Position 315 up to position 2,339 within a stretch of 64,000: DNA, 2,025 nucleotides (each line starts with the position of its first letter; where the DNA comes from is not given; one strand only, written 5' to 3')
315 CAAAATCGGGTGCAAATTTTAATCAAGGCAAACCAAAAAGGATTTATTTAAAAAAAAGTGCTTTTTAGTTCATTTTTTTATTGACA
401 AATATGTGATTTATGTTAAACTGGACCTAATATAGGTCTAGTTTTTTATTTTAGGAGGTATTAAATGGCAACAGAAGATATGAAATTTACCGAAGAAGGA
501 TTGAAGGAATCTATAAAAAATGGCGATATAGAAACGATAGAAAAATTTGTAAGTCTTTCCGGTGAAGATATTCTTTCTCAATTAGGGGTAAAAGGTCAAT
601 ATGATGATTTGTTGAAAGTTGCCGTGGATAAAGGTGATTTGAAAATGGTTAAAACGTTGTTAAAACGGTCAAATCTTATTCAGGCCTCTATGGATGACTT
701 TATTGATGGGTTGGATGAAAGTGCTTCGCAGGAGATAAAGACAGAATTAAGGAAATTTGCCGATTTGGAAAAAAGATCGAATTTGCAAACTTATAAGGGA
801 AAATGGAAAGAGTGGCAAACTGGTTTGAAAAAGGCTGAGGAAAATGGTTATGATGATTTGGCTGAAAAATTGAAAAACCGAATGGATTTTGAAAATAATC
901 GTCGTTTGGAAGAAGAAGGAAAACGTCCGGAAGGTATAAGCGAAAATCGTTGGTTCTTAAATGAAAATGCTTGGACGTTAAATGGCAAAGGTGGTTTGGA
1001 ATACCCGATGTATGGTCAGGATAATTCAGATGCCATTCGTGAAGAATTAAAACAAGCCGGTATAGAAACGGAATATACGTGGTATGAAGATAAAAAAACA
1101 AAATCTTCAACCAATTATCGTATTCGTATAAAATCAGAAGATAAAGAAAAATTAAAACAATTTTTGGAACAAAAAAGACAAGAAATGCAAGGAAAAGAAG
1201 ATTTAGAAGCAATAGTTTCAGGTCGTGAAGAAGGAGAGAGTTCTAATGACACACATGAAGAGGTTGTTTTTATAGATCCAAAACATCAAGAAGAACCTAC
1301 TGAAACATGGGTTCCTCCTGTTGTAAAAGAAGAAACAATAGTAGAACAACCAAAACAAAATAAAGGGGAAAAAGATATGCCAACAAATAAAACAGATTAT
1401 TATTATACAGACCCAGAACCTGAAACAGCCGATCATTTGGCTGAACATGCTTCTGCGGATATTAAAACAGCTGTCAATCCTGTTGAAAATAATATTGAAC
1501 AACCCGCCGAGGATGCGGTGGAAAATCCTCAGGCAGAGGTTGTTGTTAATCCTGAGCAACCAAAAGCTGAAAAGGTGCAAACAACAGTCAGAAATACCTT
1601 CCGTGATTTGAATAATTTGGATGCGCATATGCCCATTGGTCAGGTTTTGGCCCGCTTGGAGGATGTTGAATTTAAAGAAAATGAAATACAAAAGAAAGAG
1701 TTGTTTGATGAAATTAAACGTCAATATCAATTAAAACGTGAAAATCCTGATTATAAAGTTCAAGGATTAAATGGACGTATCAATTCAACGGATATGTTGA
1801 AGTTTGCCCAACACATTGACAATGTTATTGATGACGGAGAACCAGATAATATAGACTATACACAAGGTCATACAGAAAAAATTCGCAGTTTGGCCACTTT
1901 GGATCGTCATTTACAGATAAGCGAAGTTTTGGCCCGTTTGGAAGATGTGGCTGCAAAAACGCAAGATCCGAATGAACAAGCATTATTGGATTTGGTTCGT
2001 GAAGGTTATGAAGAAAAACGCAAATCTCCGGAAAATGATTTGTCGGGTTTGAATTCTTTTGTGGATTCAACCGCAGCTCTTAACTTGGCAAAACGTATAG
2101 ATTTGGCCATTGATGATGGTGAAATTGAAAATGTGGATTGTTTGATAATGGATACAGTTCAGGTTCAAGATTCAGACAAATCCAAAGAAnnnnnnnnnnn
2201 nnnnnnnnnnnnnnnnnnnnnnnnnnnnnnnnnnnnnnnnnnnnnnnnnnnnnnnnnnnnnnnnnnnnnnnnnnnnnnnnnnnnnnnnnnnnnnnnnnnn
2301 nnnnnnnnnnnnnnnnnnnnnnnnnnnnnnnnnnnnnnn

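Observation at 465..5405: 1646-aa ankyrin-repeat, coiled-coil protein with internal tandem repeats next to a LuxR regulator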

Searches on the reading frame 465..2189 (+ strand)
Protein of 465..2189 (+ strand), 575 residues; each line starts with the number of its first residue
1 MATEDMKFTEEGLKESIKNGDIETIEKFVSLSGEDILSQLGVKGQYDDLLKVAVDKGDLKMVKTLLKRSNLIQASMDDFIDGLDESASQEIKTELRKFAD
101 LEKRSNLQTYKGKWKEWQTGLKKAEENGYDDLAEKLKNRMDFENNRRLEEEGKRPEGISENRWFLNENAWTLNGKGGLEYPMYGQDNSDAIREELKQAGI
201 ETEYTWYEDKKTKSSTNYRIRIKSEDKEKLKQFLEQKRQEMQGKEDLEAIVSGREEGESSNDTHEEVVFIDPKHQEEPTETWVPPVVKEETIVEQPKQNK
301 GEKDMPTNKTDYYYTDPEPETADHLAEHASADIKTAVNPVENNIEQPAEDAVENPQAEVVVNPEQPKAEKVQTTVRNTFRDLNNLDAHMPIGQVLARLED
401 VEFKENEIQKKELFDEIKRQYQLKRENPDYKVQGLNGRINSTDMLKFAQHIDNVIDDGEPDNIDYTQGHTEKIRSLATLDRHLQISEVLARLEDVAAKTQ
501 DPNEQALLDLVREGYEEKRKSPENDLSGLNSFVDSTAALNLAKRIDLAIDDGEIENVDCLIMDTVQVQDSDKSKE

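Call 28: search_solved_structures(query=A2, max_evalue=1)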
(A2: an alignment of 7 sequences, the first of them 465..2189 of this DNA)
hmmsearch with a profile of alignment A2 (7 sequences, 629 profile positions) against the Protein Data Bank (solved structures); distinct sequences matched with E-value up to 1: 0.

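Call 37: predict_structure(alignment_id=A2)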
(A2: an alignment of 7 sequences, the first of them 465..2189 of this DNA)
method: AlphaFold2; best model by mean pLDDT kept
length: 575 residues; sequences in the alignment: 7
mean_pLDDT: 58.8   pTM: 0.26
mean pLDDT of the five models: 58.8, 57.2, 55.0, 51.9, 50.7
residues with pLDDT >= 90: 21; 70-90: 211; 50-70: 133; < 50: 210
segments of 3 or more residues with pLDDT < 50: 1-4, 102-110, 152-162, 173-176, 183-185, 208-217, 245-376, 458-460, 465-473, 552-575
pLDDT, mean of each block of 10 residues (from residue 1): 56 90 89 74 77 88 83 73 78 78 45 64 71 66 59 44 54 55 57 78 58 49 76 75 42 28 27 30 28 30 28 28 33 29 29 30 28 46 79 86 73 88 88 70 75 65 43 56 74 80 77 85 73 56 64 32 25 32
secondary structure, 60 per line:
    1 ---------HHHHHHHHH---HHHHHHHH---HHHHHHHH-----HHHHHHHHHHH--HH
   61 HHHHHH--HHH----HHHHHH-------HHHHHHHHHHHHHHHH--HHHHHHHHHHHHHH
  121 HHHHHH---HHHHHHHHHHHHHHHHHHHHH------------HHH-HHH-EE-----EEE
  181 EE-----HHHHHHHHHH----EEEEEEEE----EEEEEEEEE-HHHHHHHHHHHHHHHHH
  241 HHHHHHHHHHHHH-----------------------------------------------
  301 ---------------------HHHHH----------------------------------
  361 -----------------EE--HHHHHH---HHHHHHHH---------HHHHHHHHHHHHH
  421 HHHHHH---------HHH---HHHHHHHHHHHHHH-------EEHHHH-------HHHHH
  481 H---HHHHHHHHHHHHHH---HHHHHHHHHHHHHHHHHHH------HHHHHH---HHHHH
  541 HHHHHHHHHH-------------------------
elements in order: H10-18 H22-29 H33-40 H46-56 H59-66 H76-81 H89-104 H107-126 H130-150 E178-182 H188-197 E202-209 E214-222 H224-253 H322-326 H382-387 H391-398 H408-426 H442-455 H465-468 H476-481 H485-498 H502-520 H527-532 H536-550
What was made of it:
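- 495..758 (+): Module A (aa 11-98): a degenerate ankyrin-like helical repeat, conserved across the whole family. AF2 gives helix pairs with pLDDT 74-90 (call 37).
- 1197..1592 (+): Linker 1 (aa 245-376): an acidic, Pro-rich region predicted to be disordered and variable in length. pLDDT is 27-33 (call 37).
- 1599..2138 (+): D1-D2 (aa 379-464 and 473-558): a tandem pair of ~86-aa helical domains, and the invariant core of the protein. AF2 predicts helical bundles with pLDDT 70-88 (call 37).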

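Call 41: fold_search(model_id=the predicted structure, library=pdb)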
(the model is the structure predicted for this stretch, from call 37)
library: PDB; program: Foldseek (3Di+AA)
matches with E <= 10: 256; with E <= 0.001: 0
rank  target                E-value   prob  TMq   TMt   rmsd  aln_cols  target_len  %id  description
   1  5uyy_A                8.3e-01  0.18  0.10  0.13  18.8       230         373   15  Crystal structure of prephenate dehydrogenase tyrA from Bacillus anthracis in complex with L-tyrosine (released 2017-03-08)
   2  8cro_L                1.0e+00  0.66  0.11  0.41   5.6        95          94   19  Cryo-EM structure of Pyrococcus furiosus transcription elongation complex (released 2024-04-17)
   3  4c2m_K                1.1e+00  0.69  0.11  0.39   5.7        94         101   18  Structure of RNA polymerase I at 2.8 A resolution (released 2013-10-23)
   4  7a6h_K                1.4e+00  0.60  0.11  0.38   6.8       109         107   15  Cryo-EM structure of human apo RNA Polymerase III (released 2021-02-03)
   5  1zvp_D                1.6e+00  0.87  0.08  0.31   3.3        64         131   12  Crystal Structure of a Protein of Unknown Function VC0802 from Vibrio cholerae, Possible Transport Protein (released 2005-07-19)
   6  6hko_K                1.6e+00  0.35  0.10  0.34   6.6        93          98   15  Yeast RNA polymerase I elongation complex bound to nucleotide analog GMPCPP (released 2019-04-03)
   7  1zvp_A                1.6e+00  0.87  0.08  0.31   3.8        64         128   12  Crystal Structure of a Protein of Unknown Function VC0802 from Vibrio cholerae, Possible Transport Protein (released 2005-07-19)
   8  4c2m_Z                1.6e+00  0.57  0.10  0.39   5.6        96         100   16  Structure of RNA polymerase I at 2.8 A resolution (released 2013-10-23)
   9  6y2d_C                1.7e+00  0.28  0.07  0.33   5.8        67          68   12  Crystal structure of the second KH domain of FUBP1 (released 2020-03-25)
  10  3tvi_B                1.8e+00  0.63  0.08  0.10   4.3        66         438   11  Crystal structure of Clostridium acetobutylicum aspartate kinase (CaAK): An important allosteric enzyme for industrial (released 2011-11-09)
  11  6y2c_A                2.0e+00  0.41  0.08  0.40   5.6        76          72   14  Crystal structure of the third KH domain of FUBP1 (released 2020-03-25)
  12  8uch                  2.0e+00  0.08  0.07  0.10  17.3       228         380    6  Thermophilic RNA Ligase from Palaeococcus pacificus K92A + ATP (released 2024-02-21)
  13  8uce_B                2.0e+00  0.08  0.07  0.10  17.2       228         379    7  Thermophilic RNA Ligase from Palaeococcus pacificus + AMP (released 2024-02-21)
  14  9g26_K                2.1e+00  0.41  0.11  0.39   5.6        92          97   13  Yeast RNA polymerase I elongation complex stalled by an apurinic site, closed state (released 2025-06-18)
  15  3tvi_G                2.2e+00  0.60  0.08  0.10   4.3        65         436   11  Crystal structure of Clostridium acetobutylicum aspartate kinase (CaAK): An important allosteric enzyme for industrial (released 2011-11-09)
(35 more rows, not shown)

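Call 44: search_protein_representatives(alignment_id=A2)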
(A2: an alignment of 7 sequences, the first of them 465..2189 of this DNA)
Query: 7 sequences, 629 profile positions. Proteins with E-value up to 0.001 (for the whole library): 16; up to 1e-10: 11; up to 1e-30: 9. The best 16 are listed.
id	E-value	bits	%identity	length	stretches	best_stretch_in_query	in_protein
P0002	1.4e-294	995.2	-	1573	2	1-296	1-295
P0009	1.0e-289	979.1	-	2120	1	6-623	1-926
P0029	3.9e-95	336.3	-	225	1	404-611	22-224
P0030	3.6e-84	300.1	-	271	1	11-253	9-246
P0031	2.2e-77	277.7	-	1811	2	6-262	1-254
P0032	3.6e-54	201.0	-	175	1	514-610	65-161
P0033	9.0e-54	199.7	-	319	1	10-314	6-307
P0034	1.2e-48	182.8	-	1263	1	8-391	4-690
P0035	3.8e-44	167.9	-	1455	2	11-376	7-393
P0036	6.9e-28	114.2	-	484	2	427-518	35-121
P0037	2.7e-23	99.0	-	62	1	1-62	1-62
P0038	1.4e-07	47.2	-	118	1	201-245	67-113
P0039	2.4e-07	46.4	-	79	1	4-69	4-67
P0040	7.1e-07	44.8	-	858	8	15-95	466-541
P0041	5.7e-05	38.5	-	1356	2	238-518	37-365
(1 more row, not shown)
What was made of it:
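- Checked: The N-terminal ~90 aa is a degenerate ankyrin-like helical repeat (calls 37, 44).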

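Call 46: find_encoding_contigs(protein=P0035, flank=10000, max_places=2)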
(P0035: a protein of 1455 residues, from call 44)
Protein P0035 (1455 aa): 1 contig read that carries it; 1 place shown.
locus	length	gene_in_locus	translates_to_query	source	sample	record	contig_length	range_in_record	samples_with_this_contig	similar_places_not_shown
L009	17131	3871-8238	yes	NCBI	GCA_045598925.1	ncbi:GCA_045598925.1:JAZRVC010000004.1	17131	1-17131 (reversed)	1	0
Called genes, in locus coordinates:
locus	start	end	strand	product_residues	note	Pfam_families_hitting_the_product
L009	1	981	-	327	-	?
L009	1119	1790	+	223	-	PF02562:PhoH, PF13245:AAA_19 (weak), PF13604:AAA_30 (weak)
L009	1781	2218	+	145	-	PF02130:YbeY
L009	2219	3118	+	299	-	PF00571:CBS, PF03471:CorC_HlyC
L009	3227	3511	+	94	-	-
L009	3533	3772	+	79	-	PF00196:GerE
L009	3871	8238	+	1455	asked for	PF12325:TMF_TATA_bd (weak)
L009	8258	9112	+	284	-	-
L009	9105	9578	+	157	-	PF04608:PgpA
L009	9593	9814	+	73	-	-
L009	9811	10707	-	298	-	-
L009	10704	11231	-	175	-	PF05258:DciA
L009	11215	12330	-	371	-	PF01702:TGT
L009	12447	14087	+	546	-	PF14849:YidC_periplas, PF02096:60KD_IMP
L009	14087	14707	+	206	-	PF03193:RsgA_GTPase (faint), PF00009:GTP_EFTU (faint), PF02421:FeoB_N, PF00350:Dynamin_N (faint), PF00735:Septin (faint), PF01926:MMR_HSR1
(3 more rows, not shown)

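Call 47: find_encoding_contigs(protein=P0031, flank=10000, max_places=2)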
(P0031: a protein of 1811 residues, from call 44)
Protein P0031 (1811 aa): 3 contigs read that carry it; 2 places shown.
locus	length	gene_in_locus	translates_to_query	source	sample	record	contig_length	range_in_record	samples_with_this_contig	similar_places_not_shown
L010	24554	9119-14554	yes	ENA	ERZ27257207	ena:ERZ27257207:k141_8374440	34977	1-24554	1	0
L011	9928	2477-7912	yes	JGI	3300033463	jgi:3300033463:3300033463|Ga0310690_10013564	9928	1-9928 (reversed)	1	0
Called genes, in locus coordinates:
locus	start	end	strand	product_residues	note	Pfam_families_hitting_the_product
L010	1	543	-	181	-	?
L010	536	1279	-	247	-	PF00005:ABC_tran, PF13304:AAA_21 (faint)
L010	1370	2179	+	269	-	PF11331:Zn_ribbon_12 (weak), PF13717:Zn_ribbon_4, PF13719:Zn_ribbon_5 (weak)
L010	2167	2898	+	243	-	PF08238:Sel1 (weak)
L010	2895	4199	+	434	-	PF00919:UPF0004, PF04055:Radical_SAM, PF01938:TRAM (weak)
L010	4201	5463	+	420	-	-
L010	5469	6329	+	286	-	-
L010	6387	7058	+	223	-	PF02562:PhoH, PF13245:AAA_19 (weak), PF13604:AAA_30 (weak)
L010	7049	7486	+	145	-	PF02130:YbeY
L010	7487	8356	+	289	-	PF00571:CBS, PF03471:CorC_HlyC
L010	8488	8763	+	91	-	-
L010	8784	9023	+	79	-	PF00196:GerE, PF08281:Sigma70_r4_2 (weak)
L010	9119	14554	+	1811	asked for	-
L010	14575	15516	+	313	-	-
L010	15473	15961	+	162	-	PF04608:PgpA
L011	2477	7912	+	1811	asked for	-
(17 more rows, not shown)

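Call 66: search_protein_families(library=pfam, proteins=[P0031, P0034, P0035, P0041], max_evalue=0.05)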
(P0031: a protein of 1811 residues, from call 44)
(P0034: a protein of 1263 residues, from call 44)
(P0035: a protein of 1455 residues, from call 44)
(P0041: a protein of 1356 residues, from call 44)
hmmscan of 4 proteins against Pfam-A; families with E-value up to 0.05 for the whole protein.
P0031 (1811 aa): 3 families
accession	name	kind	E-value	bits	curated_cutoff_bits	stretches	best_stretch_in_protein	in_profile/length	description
PF06156.18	YabA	-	0.0012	19.8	30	1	1293-1349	5-61/103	Initiation control protein YabA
PF19380.4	DUF5955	-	0.0046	17.7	27.1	1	1289-1332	6-49/88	Family of unknown function (DUF5955)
PF06419.17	COG6_N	-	0.028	15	27.4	1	1276-1339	27-90/114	Conserved oligomeric complex COG6, N-terminal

P0034 (1263 aa): 1 family
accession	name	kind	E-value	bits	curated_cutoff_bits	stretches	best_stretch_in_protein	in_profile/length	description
PF08614.16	ATG16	-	0.0011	19.6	33.7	1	937-1035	54-157/200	Autophagy protein 16 (ATG16)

P0035 (1455 aa): 4 families
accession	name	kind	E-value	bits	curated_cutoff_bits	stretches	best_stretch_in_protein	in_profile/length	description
PF12325.13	TMF_TATA_bd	-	2.2e-05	25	29.1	1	1084-1157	10-83/115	TATA element modulatory factor 1 TATA binding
PF17675.6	APG6_N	-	0.0076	17.1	45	1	1085-1147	45-121/132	Apg6 coiled-coil region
PF06156.18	YabA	-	0.009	17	30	1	1096-1153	4-61/103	Initiation control protein YabA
PF05377.16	FlaC_arch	-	0.019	15.8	27.8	0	1089-1127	3-41/55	Flagella accessory protein C (FlaC)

P0041 (1356 aa): 1 family
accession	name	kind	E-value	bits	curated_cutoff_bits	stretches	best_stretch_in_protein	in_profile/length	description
PF04315.17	EpmC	-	0.015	15.5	23.8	0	321-358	80-114/162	Elongation factor P hydroxylase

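Call 87: fold_search(model_id=the predicted structure, library=viral)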
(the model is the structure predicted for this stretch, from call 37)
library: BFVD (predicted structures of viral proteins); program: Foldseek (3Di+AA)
matches with E <= 10: 167; with E <= 0.001: 0
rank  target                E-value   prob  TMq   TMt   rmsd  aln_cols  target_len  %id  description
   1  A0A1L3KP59            2.2e-01  0.44  0.11  0.14  22.5       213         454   10  Uncharacterized protein [Beihai reo-like virus 1]
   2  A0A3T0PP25            4.9e-01  0.20  0.09  0.17  16.5       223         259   11  eIF-2 alpha-like protein [Lumpfish ranavirus]
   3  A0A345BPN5            5.3e-01  0.97  0.09  0.06   5.4        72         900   14  (no name in the UniProt tables at hand)
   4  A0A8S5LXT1            5.3e-01  0.91  0.10  0.25   6.3        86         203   14  INTRON-ENCODED ENDONUCLEASE I-SCEI [Myoviridae sp. ctZgq1]
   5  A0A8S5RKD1            5.6e-01  0.99  0.12  0.20   4.1        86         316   15  LAGLIDADG-like domain [virus sp. ctEQ64]
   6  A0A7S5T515            5.8e-01  0.99  0.11  0.07   4.3        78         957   15  (no name in the UniProt tables at hand)
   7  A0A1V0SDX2            7.3e-01  0.51  0.12  0.25  34.4       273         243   14  Uncharacterized protein [Indivirus ILV1]
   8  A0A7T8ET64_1          7.3e-01  0.09  0.10  0.06  29.1       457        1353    9  (no name in the UniProt tables at hand)
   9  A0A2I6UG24            7.7e-01  0.99  0.08  0.54   1.8        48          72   21  Uncharacterized protein [Salinibacter phage M1EM-1]
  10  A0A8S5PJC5            9.6e-01  0.77  0.10  0.13   4.6        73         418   15  HAD domain protein [Myoviridae sp. ctsK93]
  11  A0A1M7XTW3            1.0e+00  0.84  0.12  0.33   6.3       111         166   14  Ankyrin repeat-containing domain [Cedratvirus A11]
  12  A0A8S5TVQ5            1.1e+00  0.47  0.08  0.26   9.0       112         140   12  Uncharacterized protein [Siphoviridae sp. ctx254]
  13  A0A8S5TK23            1.1e+00  0.12  0.09  0.15  16.9       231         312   11  Endonuclease [Podoviridae sp. ctz6O13]
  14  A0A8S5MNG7            1.1e+00  0.04  0.08  0.07  35.2       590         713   11  NUDIX hydrolase [Siphoviridae sp. ctxc31]
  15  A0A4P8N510            1.2e+00  0.95  0.11  0.13   4.0        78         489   10  Uncharacterized protein [Rheinheimera phage vB_RspM_Barba15A]
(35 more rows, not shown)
